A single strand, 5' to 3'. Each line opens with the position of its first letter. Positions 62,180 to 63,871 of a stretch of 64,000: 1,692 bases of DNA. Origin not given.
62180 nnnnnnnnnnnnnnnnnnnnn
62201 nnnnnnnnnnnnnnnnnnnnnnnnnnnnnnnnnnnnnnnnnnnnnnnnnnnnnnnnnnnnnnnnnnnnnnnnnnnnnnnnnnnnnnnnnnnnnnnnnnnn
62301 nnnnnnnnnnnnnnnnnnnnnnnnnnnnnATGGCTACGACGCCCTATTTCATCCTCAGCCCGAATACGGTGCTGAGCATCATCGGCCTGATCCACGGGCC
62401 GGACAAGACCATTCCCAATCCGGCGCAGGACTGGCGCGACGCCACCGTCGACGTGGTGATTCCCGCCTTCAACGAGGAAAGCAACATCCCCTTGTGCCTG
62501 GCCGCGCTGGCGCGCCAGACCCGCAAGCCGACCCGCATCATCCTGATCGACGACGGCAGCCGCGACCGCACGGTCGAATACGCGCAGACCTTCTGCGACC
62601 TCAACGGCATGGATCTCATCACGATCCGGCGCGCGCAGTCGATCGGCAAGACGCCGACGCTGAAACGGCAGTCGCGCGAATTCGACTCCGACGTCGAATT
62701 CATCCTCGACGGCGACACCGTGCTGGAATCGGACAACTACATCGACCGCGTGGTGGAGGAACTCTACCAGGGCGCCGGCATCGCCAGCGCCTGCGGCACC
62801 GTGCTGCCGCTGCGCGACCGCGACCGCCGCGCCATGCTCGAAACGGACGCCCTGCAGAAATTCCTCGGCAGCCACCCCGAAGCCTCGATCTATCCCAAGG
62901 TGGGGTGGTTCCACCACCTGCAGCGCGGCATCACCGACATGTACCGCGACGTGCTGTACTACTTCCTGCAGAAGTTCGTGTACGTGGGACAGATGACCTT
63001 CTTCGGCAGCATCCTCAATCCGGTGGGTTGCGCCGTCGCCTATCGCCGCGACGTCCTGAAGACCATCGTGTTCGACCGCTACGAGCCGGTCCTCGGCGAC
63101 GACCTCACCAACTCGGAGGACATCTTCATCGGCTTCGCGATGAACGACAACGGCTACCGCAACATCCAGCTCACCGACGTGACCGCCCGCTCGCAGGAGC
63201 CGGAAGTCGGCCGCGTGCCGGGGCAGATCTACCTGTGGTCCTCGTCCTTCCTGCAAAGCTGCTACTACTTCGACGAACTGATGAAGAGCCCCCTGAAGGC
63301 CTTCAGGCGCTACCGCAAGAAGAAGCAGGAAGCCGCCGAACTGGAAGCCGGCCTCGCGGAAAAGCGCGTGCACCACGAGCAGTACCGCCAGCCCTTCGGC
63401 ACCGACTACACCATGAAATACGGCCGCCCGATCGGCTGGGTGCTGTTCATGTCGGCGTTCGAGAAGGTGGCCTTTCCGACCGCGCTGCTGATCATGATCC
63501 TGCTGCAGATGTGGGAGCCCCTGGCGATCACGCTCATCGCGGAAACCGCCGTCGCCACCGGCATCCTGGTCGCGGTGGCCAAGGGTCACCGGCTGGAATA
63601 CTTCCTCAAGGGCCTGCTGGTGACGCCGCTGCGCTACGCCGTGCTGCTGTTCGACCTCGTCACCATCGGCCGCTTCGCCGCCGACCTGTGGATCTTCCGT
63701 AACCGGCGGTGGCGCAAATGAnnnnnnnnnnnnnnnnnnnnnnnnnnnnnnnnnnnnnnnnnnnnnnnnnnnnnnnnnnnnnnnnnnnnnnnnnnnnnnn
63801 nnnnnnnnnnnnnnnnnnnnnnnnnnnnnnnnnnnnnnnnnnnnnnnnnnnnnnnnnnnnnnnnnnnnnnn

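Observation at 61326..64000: Candidate novel synthase-dependent exopolysaccharide system (SDR epimerase + atypical GT2 + secreted TPR)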

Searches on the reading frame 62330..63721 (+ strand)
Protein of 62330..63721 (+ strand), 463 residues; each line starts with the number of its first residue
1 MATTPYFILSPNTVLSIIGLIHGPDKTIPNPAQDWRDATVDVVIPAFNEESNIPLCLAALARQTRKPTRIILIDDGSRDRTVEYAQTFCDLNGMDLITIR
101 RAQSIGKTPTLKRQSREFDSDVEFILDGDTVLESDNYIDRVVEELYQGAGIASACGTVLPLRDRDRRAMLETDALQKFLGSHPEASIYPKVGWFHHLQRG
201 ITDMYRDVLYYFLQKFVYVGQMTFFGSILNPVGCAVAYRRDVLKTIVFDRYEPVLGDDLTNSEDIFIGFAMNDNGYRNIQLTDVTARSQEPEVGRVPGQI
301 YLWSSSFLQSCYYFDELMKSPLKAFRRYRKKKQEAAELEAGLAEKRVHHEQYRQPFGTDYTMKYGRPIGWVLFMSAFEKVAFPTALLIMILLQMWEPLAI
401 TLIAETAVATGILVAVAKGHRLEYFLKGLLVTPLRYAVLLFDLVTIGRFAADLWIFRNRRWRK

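Call 4: search_protein_families(library=pfam, proteins=[window:62330-63721:+], max_evalue=0.01)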
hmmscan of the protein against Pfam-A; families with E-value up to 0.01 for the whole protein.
window:62330-63721:+ (463 aa): 3 families
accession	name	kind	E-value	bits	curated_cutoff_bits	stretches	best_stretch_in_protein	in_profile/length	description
PF00535.33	Glycos_transf_2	-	1.4e-20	74.4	23.3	1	42-155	2-114/168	Glycosyl transferase family 2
PF13641.12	Glyco_tranf_2_3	-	1.1e-13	52.1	27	1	40-292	3-215/230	Glycosyltransferase like family 2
PF10111.15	Glyco_tranf_2_2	-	0.00028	20.9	27.3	1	42-137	2-99/276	Glycosyltransferase like family 2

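Call 5: search_protein_families(library=ncbifam, proteins=[window:62330-63721:+], max_evalue=0.01)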
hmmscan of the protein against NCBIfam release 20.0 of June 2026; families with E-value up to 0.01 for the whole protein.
window:62330-63721:+ (463 aa): 17 families
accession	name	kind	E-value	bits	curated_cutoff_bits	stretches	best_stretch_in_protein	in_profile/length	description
TIGR03937.1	PgaC_IcaA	equivalog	4.5e-12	45.7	422.3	1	38-156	45-161/407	poly-beta-1,6-N-acetyl-D-glucosamine synthase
TIGR04242.1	nodulat_NodC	equivalog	1.4e-11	44.1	550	1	38-156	48-166/395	chitooligosaccharide synthase NodC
TIGR03965.1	mycofact_glyco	equivalog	5e-09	35.5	280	1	30-166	66-199/467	mycofactocin biosynthesis glycosyltransferase MftF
TIGR04283.1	glyco_like_mftF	equivalog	4.3e-08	33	182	1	42-132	3-85/221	TIGR04283 family arsenosugar biosynthesis glycosyltransferase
NF041875.1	EPS_EpsD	equivalog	7.7e-08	32.1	370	1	40-146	1-105/325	exopolysaccharide biosynthesis glycosyltransferase EpsD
NF010496.0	PRK13915.1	equivalog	4e-07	29.4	262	1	35-152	28-149/307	glucosyl-3-phosphoglycerate synthase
NF007482.0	PRK10073.1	equivalog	4e-07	29.4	423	1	39-89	7-57/334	glycosyltransferase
NF007986.1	PRK10714.1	equivalog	2.4e-06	26.8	529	1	39-150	7-120/316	undecaprenyl-phosphate 4-deoxy-4-formamido-L-arabinose transferase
TIGR03469.1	HpnB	hypoth_equivalog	4.9e-06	25.8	379.25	1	38-99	44-107/386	hopene-associated glycosyltransferase HpnB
NF045692.1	OglycostaseCruG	equivalog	1.5e-05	24.1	600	1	36-87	39-90/386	2'-O-glycosyltransferase CruG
NF047588.1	GlcsyltransPgfSStrep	equivalog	9e-05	21.8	500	1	40-154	3-119/308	glycosyltransferase PgfS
TIGR04182.1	glyco_TIGR04182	equivalog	0.00075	19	325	1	40-149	2-101/293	S-layer glycoprotein N-glycosyltransferase AglJ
TIGR03111.1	glyc2_xrt_Gpos1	hypoth_equivalog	0.001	17.9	363.95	1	39-163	50-174/439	TIGR03111 family XrtG-associated glycosyltransferase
TIGR03030.1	CelA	equivalog_domain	0.0024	16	699.1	1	30-80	123-177/714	UDP-forming cellulose synthase catalytic subunit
NF041865.1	EpsU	equivalog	0.0078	15.3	700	0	26-148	28-150/394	exopolysaccharide biosynthesis GT2 family glycosyltransferase EpsU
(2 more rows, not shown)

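Call 6: find_encoding_contigs(protein=window:62330-63721:+, flank=10000, max_places=6)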
Protein window:62330-63721:+ (463 aa): 3 contigs read that carry it; 1 place shown.
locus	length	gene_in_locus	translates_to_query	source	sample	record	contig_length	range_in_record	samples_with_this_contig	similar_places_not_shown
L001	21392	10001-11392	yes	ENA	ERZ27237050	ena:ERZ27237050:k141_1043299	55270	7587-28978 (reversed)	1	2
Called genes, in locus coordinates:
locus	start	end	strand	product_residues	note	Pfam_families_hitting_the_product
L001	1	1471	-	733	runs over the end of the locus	PF22019:GlgB_N, PF02922:CBM_48, PF00128:Alpha-amylase, PF02806:Alpha-amylase_C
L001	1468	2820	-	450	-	PF02446:Glyco_hydro_77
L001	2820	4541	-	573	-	PF03065:Glyco_hydro_57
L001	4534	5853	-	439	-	PF00483:NTP_transferase, PF25247:LbH_GLGC (faint), PF24894:Hexapep_GlmU, PF25084:LbH_EIF2B (weak), PF25087:GMPPB_C (weak)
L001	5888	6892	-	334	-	PF02685:Glucokinase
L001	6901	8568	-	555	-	PF00342:PGI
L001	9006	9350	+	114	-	PF01073:3Beta_HSD, PF01370:Epimerase, PF02719:Polysacc_synt_2 (weak), PF16363:GDP_Man_Dehyd, PF07993:NAD_binding_4 (faint)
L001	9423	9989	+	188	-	PF01370:Epimerase, PF16363:GDP_Man_Dehyd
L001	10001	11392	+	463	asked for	PF00535:Glycos_transf_2, PF13641:Glyco_tranf_2_3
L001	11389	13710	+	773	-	PF13428:TPR_14 (faint), PF00515:TPR_1 (faint), PF07719:TPR_2 (faint), PF13174:TPR_6 (faint), PF13432:TPR_16 (weak), PF14559:TPR_19 (weak), PF23914:TPR_CcmH_CycH (weak), PF14559:TPR_19 (weak), +5 more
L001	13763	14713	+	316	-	PF01522:Polysacc_deac_1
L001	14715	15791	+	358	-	PF00331:Glyco_hydro_10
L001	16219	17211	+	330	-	PF13784:Fic_N, PF02661:Fic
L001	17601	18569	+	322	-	PF00589:Phage_integrase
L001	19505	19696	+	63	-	-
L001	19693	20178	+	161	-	-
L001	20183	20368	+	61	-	-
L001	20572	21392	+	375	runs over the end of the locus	-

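Call 7: find_homologous_proteins(query=window:62330-63718:+)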
Query window:62330-63718:+ (463 aa): 1659 proteins with E <= 0.001 among 8000 candidates; the best 120 are listed.
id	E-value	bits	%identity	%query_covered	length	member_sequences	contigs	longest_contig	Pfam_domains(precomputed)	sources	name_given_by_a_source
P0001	6.5e-297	1003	93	100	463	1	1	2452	PF13641.13,PF00535.33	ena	-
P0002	1.2e-293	992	92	100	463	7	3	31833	PF13641.13,PF00535.33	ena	-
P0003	2.8e-292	987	91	100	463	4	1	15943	PF13641.13,PF00535.33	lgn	-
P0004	7.4e-292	986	90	100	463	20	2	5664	PF13641.13,PF00535.33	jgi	jgi:glycosyltransferase involved in cell wall biosynthesis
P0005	8.3e-291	982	90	100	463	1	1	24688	PF13641.13,PF00535.33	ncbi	ncbi:MAG: glycosyltransferase family 2 protein [Gammaproteobacteria bacterium]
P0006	3.7e-290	980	90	100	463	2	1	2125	PF13641.13,PF00535.33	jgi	jgi:glycosyltransferase involved in cell wall biosynthesis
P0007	3.8e-290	980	90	100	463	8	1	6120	PF13641.13,PF00535.33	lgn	-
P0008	3.8e-289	977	91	100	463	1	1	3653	PF13641.13,PF00535.33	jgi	jgi:glycosyltransferase involved in cell wall biosynthesis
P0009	4.4e-289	977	90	100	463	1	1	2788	PF13641.13,PF00535.33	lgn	-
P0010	4.8e-289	977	91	100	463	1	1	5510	PF13641.13,PF00535.33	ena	-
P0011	2.6e-288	974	91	100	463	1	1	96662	PF13641.13,PF00535.33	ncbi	ncbi:MAG: glycosyltransferase [Pseudomonadota bacterium]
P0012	8.7e-288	973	90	100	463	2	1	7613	PF13641.13,PF00535.33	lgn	-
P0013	1.9e-287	971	90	100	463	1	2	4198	PF13641.13,PF00535.33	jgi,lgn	-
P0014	9.8e-287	969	89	100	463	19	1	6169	PF13641.13,PF00535.33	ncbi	-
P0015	1.1e-286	969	90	100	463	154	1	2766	PF13641.13,PF00535.33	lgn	-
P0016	2.8e-286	968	89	100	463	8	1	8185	PF13641.13,PF00535.33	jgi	-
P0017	3.9e-286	967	90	100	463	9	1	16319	PF13641.13,PF00535.33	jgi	jgi:glycosyltransferase involved in cell wall biosynthesis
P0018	1.3e-285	965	89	100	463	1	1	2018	PF13641.13,PF00535.33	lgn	-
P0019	8.0e-285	963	89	100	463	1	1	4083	PF13641.13,PF00535.33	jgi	jgi:glycosyltransferase involved in cell wall biosynthesis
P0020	6.0e-284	960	89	100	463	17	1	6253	PF13641.13,PF00535.33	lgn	-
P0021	7.8e-284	959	87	100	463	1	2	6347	PF13641.13,PF00535.33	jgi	jgi:glycosyltransferase involved in cell wall biosynthesis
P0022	1.2e-283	959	88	100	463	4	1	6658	PF13641.13,PF00535.33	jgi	-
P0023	2.1e-283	958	87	100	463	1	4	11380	PF13641.13,PF00535.33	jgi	jgi:glycosyltransferase involved in cell wall biosynthesis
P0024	2.1e-283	958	88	100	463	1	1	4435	PF13641.13,PF00535.33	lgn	-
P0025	1.0e-282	956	88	100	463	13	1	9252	PF13641.13,PF00535.33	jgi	-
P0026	1.2e-282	956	87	100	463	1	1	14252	PF13641.13,PF00535.33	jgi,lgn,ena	-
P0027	2.0e-282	955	89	100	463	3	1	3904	PF13641.13,PF00535.33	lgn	-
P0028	4.9e-282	954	89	100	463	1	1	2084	PF13641.13,PF00535.33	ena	-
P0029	5.0e-282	954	88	100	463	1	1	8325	PF13641.13,PF00535.33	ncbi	-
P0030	7.1e-282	953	88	100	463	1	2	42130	PF13641.13,PF00535.33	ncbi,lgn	-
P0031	9.2e-282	953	88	100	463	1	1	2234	PF13641.13,PF00535.33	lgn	-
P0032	1.0e-280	949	87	100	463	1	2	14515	PF13641.13,PF00535.33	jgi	jgi:glycosyltransferase involved in cell wall biosynthesis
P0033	1.4e-280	949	87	100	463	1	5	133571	PF13641.13,PF00535.33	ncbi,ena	-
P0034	8.1e-280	946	87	100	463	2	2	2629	PF13641.13,PF00535.33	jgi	jgi:glycosyltransferase involved in cell wall biosynthesis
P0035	9.5e-280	946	87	100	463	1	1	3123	PF13641.13,PF00535.33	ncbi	-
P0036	1.5e-279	945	88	100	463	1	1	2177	PF13641.13,PF00535.33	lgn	-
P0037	1.3e-278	942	88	100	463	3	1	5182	PF13641.13,PF00535.33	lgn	-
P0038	3.7e-278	941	86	100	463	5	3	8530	PF13632.13,PF13641.13,PF00535.33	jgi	jgi:glycosyltransferase involved in cell wall biosynthesis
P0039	1.1e-277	939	87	100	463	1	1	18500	PF13641.13,PF00535.33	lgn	-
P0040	3.7e-276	934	86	100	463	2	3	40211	PF13641.13,PF00535.33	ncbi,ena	-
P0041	1.1e-273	926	86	100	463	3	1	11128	PF13641.13,PF00535.33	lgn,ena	-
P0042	1.4e-273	926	87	100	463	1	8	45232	PF13641.13,PF00535.33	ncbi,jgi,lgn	ncbi:MAG: glycosyltransferase family 2 protein [Gammaproteobacteria bacterium]|jgi:glycosyltransfera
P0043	3.8e-273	924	86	100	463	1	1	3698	PF13641.13,PF00535.33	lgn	-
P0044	3.9e-273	924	86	100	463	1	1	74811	PF13641.13,PF00535.33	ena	-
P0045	1.0e-272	923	86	100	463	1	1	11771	PF13641.13,PF00535.33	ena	-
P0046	1.3e-272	923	85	100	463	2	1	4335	PF13641.13,PF00535.33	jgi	jgi:glycosyltransferase involved in cell wall biosynthesis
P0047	9.4e-272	920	85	100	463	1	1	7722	PF13641.13,PF00535.33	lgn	-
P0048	2.2e-271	918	85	100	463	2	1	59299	PF13641.13,PF00535.33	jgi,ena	-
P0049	1.0e-268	910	83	100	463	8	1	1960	PF13641.13,PF00535.33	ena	-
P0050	1.4e-267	906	84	100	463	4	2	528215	PF13641.13,PF00535.33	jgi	jgi:glycosyltransferase involved in cell wall biosynthesis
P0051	9.7e-267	903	83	100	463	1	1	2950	PF13641.13,PF00535.33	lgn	-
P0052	7.5e-265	897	84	100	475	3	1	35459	PF13641.13,PF00535.33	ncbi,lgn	-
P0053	3.5e-264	895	91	91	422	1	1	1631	PF13641.13,PF00535.33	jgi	jgi:glycosyltransferase involved in cell wall biosynthesis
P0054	4.0e-255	865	79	100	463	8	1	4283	PF13641.13,PF00535.33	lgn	-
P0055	7.9e-252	854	79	100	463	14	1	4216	PF13641.13,PF00535.33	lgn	-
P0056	2.9e-249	846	80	100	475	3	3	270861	PF13641.13,PF00535.33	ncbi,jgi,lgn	-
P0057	9.2e-249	844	78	100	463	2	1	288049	PF13641.13,PF00535.33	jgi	jgi:glycosyltransferase involved in cell wall biosynthesis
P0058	9.6e-248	841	77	100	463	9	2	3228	PF13641.13,PF00535.33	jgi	jgi:glycosyltransferase involved in cell wall biosynthesis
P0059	1.1e-247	840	78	100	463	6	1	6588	PF13641.13,PF00535.33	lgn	-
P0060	8.5e-247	837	76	100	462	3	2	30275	PF13641.13,PF00535.33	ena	-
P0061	9.1e-246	834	76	100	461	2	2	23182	PF13641.13,PF00535.33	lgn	-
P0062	7.4e-244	828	75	100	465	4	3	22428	PF13641.13,PF00535.33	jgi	jgi:glycosyltransferase involved in cell wall biosynthesis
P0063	7.8e-244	828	78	99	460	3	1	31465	PF13641.13,PF00535.33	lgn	-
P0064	1.1e-243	827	73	100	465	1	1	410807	PF13641.13,PF00535.33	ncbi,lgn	-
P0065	8.4e-243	824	74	100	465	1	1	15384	PF13641.13,PF00535.33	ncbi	-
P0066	1.4e-241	820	75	100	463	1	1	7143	PF13641.13,PF00535.33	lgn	-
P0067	6.9e-241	818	75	100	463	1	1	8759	PF13641.13,PF00535.33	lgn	-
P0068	3.0e-240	816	75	100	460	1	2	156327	PF13632.13,PF13641.13,PF00535.33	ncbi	-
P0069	3.1e-239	812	75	100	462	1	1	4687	PF13641.13,PF00535.33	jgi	jgi:glycosyltransferase involved in cell wall biosynthesis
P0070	7.1e-239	811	74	100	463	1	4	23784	PF13641.13,PF00535.33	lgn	-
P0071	1.4e-238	810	74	100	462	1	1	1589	PF13641.13,PF00535.33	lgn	-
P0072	2.0e-237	806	74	100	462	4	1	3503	PF13641.13,PF00535.33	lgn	-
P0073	9.9e-237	804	73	100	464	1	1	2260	PF13641.13,PF00535.33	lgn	-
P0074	1.8e-236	803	73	100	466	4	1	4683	PF13641.13,PF00535.33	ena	-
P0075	7.5e-236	801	73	100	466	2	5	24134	PF13641.13,PF00535.33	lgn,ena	-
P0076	3.7e-235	799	75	100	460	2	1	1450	PF13641.13,PF00535.33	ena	-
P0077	9.9e-235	798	73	100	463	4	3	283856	PF13641.13,PF00535.33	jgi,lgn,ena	jgi:glycosyltransferase involved in cell wall biosynthesis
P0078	1.0e-232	791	72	100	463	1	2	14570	PF13641.13,PF00535.33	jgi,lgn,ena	-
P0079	1.7e-229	780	75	99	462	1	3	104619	PF13641.13,PF00535.33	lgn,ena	-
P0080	7.0e-229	778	71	100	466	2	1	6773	PF13641.13,PF00535.33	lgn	-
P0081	2.4e-228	777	70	100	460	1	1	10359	PF13641.13,PF00535.33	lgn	-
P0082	3.2e-227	773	71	100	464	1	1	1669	PF13641.13,PF00535.33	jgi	-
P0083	6.8e-227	772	72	100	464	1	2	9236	PF13641.13,PF00535.33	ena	-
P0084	7.4e-227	772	70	100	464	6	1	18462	PF13641.13,PF00535.33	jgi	jgi:glycosyltransferase involved in cell wall biosynthesis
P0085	8.4e-226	768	70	100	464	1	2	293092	PF13641.13,PF00535.33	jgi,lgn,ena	-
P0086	5.1e-225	766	90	78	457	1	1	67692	PF13641.13,PF00535.33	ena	-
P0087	6.1e-223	759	87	79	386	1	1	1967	PF13641.13,PF00535.33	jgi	jgi:glycosyltransferase involved in cell wall biosynthesis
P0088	7.2e-221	752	69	100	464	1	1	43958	PF10111.15,PF13641.13,PF00535.33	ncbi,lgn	-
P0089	1.2e-220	751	69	100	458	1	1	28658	PF13641.13,PF00535.33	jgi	jgi:glycosyltransferase involved in cell wall biosynthesis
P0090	4.4e-220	749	69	100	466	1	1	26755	PF13641.13,PF00535.33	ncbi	-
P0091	1.6e-219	748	70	100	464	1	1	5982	PF13641.13,PF00535.33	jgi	jgi:glycosyltransferase involved in cell wall biosynthesis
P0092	5.7e-218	742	68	100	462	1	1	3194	PF13641.13,PF00535.33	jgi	jgi:glycosyltransferase involved in cell wall biosynthesis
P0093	1.1e-217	741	68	100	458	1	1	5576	PF13641.13,PF00535.33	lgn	-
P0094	1.9e-217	741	68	100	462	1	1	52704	PF13641.13,PF00535.33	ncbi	-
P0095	2.6e-217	740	68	100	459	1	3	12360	PF13641.13,PF00535.33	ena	-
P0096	5.7e-216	736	68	100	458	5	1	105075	PF13641.13,PF00535.33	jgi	jgi:glycosyltransferase involved in cell wall biosynthesis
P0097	1.9e-215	734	66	100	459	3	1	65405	PF13641.13,PF00535.33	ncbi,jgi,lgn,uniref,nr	ncbi:Glycosyltransferase, catalytic subunit of cellulose synthase and poly-beta-1,6-N-acetylglucosam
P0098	2.8e-215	733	67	100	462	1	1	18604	PF13641.13,PF00535.33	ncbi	-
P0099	9.1e-215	732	66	100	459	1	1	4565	PF13641.13,PF00535.33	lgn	-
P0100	1.5e-214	731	67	100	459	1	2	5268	PF13641.13,PF00535.33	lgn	-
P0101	5.1e-214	729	67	100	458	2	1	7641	PF13641.13,PF00535.33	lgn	-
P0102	6.9e-214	729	67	100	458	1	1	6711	PF13641.13,PF00535.33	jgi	jgi:glycosyltransferase involved in cell wall biosynthesis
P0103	8.4e-214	729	67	100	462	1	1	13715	PF13641.13,PF00535.33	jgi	jgi:glycosyltransferase involved in cell wall biosynthesis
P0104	1.0e-213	728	67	100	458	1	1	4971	PF13641.13,PF00535.33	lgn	-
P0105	1.4e-213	728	67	100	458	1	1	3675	PF13641.13,PF00535.33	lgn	-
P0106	2.6e-213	727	67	98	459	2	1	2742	PF13641.13,PF00535.33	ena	-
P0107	4.2e-213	726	67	100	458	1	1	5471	PF13641.13,PF00535.33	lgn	-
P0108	6.0e-213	726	68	100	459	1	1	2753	PF13641.13,PF00535.33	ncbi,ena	-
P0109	8.7e-213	725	66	100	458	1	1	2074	PF13641.13,PF00535.33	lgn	-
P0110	1.1e-212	725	66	100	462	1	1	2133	PF13641.13,PF00535.33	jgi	jgi:glycosyltransferase involved in cell wall biosynthesis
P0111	1.4e-212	725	67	100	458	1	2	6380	PF13641.13,PF00535.33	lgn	-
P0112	1.5e-212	725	67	100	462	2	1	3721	PF13641.13,PF00535.33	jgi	-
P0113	1.6e-212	724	66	100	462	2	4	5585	PF13641.13,PF00535.33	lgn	-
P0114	1.6e-212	724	67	100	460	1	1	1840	PF13641.13,PF00535.33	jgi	jgi:glycosyltransferase involved in cell wall biosynthesis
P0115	2.2e-212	724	68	100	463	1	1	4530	PF13641.13,PF00535.33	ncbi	-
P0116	2.2e-212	724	68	100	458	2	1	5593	PF13641.13,PF00535.33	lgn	-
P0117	2.4e-212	724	66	100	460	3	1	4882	PF13641.13,PF00535.33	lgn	-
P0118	7.6e-212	722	67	100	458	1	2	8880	PF13641.13,PF00535.33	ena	-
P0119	9.2e-212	722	67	97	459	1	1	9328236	PF13641.13,PF00535.33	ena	-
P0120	9.8e-212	722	65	100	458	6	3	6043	PF13641.13,PF00535.33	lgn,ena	-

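Call 9: search_protein_families(library=pfam, proteins=[L001:11389-13710:+, L001:13763-14713:+, L001:14715-15791:+, L001:16219-17211:+], max_evalue=0.01)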
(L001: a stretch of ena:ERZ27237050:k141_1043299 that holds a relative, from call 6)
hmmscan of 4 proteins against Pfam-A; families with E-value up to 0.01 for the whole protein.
L001:11389-13710:+ (773 aa): 22 families
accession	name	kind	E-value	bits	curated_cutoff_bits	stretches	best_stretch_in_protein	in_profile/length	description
PF14559.12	TPR_19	-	1.7e-27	96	25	3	142-193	9-60/68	Tetratricopeptide repeat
PF13432.12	TPR_16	-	2.2e-26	92.3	32.7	5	140-191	13-64/65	Tetratricopeptide repeat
PF13428.12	TPR_14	-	2.8e-26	89.8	23.5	4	30-63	10-43/44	Tetratricopeptide repeat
PF07719.23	TPR_2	-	1.2e-19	69.1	27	1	28-52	8-32/34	Tetratricopeptide repeat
PF23914.1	TPR_CcmH_CycH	-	2e-12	47.7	42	2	225-327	49-154/158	Cytochrome c-type biogenesis protein H TPR domain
PF13181.12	TPR_8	-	6.9e-12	45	25.7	0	262-293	3-34/34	Tetratricopeptide repeat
PF13414.12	TPR_11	-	6.2e-11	42.3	26.8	1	34-62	7-35/42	TPR repeat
PF13371.12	TPR_9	-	1.4e-10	41.4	35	3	141-194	12-65/73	Tetratricopeptide repeat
PF13431.12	TPR_17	-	1.2e-08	35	24.4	0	283-314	2-33/34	Tetratricopeptide repeat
PF13174.12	TPR_6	-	2.4e-07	31.4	26.3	0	159-190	1-32/33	Tetratricopeptide repeat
PF00515.34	TPR_1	-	1.2e-06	28.5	27.8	0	33-52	13-32/34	Tetratricopeptide repeat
PF13176.12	TPR_7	-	3.2e-06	27.2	27.9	0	34-50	12-30/36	Tetratricopeptide repeat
PF12569.14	NatA_aux_su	-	6.2e-05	22.6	33.3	0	263-315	195-247/515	N-terminal acetyltransferase A, auxiliary subunit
PF14561.12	TPR_20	-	0.0004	21.1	25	0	143-186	7-50/90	Tetratricopeptide repeat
PF05843.20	Suf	-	0.00074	18.6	24.7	0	145-213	4-72/532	Suppressor of forked protein (Suf)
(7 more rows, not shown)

L001:13763-14713:+ (316 aa): 1 family
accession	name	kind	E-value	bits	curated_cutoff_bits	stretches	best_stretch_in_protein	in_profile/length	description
PF01522.26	Polysacc_deac_1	-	1.8e-15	57.5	23.1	1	22-151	5-112/124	Polysaccharide deacetylase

L001:14715-15791:+ (358 aa): 1 family
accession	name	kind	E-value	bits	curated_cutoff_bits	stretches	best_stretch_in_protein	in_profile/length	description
PF00331.26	Glyco_hydro_10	-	1.2e-100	337.2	22.1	1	28-337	2-309/311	Glycosyl hydrolase family 10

L001:16219-17211:+ (330 aa): 2 families
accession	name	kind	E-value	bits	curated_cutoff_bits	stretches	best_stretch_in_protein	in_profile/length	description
PF02661.23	Fic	-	1.1e-20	74.7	24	1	73-175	4-93/93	Fic/DOC family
PF13784.11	Fic_N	-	2.5e-19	69.5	26.7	1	2-62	22-80/82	Fic/DOC family N-terminal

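Call 11: search_solved_structures(query=window:62330-63718:+, max_evalue=0.01, show_alignments=2)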
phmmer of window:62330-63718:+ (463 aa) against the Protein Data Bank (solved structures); distinct sequences matched with E-value up to 0.01: 15.
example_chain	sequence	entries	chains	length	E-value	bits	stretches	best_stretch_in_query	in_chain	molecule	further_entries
5mlz_A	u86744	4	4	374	1.5e-05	27.2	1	37-153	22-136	Dolichol monophosphate mannose synthase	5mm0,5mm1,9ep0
5hea_A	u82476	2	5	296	3.6e-05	26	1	40-155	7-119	Putative glycosyltransferase (GalT1)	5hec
9omh_A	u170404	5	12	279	0.00018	23.7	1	40-92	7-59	Glycosyltransferase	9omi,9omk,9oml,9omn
9omm_A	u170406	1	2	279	0.00018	23.7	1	40-92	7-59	Glycosyltransferase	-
9omj_A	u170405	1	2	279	0.00021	23.5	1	40-92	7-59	Glycosyltransferase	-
6p61_A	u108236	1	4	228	0.00029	23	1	38-135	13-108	Glycosyltransferase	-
2z87_A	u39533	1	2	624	0.00038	22.6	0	38-135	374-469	Chondroitin synthase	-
2z86_A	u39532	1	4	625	0.00038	22.6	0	38-135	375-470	Chondroitin synthase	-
5eke_A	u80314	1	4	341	0.0032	19.5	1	40-207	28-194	Uncharacterized glycosyltransferase sll0501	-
5ekp_C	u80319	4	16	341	0.0033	19.5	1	40-207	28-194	Uncharacterized glycosyltransferase sll0501 | Glycosyltransferase sll0501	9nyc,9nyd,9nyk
9nye_A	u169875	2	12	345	0.0033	19.5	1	40-207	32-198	Glycosyltransferase sll0501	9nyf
9bhc_C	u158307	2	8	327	0.004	19.2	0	40-150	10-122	Undecaprenyl-phosphate 4-deoxy-4-formamido-L-arabinose transferase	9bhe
8vxh_A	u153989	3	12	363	0.0057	18.7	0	40-150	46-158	Undecaprenyl-phosphate 4-deoxy-4-formamido-L-arabinose transferase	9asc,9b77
9hwj_A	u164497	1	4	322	0.0059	18.7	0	40-150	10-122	Undecaprenyl-phosphate 4-deoxy-4-formamido-L-arabinose transferase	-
3bcv_A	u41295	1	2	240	0.0097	18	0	40-86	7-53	Putative glycosyltransferase protein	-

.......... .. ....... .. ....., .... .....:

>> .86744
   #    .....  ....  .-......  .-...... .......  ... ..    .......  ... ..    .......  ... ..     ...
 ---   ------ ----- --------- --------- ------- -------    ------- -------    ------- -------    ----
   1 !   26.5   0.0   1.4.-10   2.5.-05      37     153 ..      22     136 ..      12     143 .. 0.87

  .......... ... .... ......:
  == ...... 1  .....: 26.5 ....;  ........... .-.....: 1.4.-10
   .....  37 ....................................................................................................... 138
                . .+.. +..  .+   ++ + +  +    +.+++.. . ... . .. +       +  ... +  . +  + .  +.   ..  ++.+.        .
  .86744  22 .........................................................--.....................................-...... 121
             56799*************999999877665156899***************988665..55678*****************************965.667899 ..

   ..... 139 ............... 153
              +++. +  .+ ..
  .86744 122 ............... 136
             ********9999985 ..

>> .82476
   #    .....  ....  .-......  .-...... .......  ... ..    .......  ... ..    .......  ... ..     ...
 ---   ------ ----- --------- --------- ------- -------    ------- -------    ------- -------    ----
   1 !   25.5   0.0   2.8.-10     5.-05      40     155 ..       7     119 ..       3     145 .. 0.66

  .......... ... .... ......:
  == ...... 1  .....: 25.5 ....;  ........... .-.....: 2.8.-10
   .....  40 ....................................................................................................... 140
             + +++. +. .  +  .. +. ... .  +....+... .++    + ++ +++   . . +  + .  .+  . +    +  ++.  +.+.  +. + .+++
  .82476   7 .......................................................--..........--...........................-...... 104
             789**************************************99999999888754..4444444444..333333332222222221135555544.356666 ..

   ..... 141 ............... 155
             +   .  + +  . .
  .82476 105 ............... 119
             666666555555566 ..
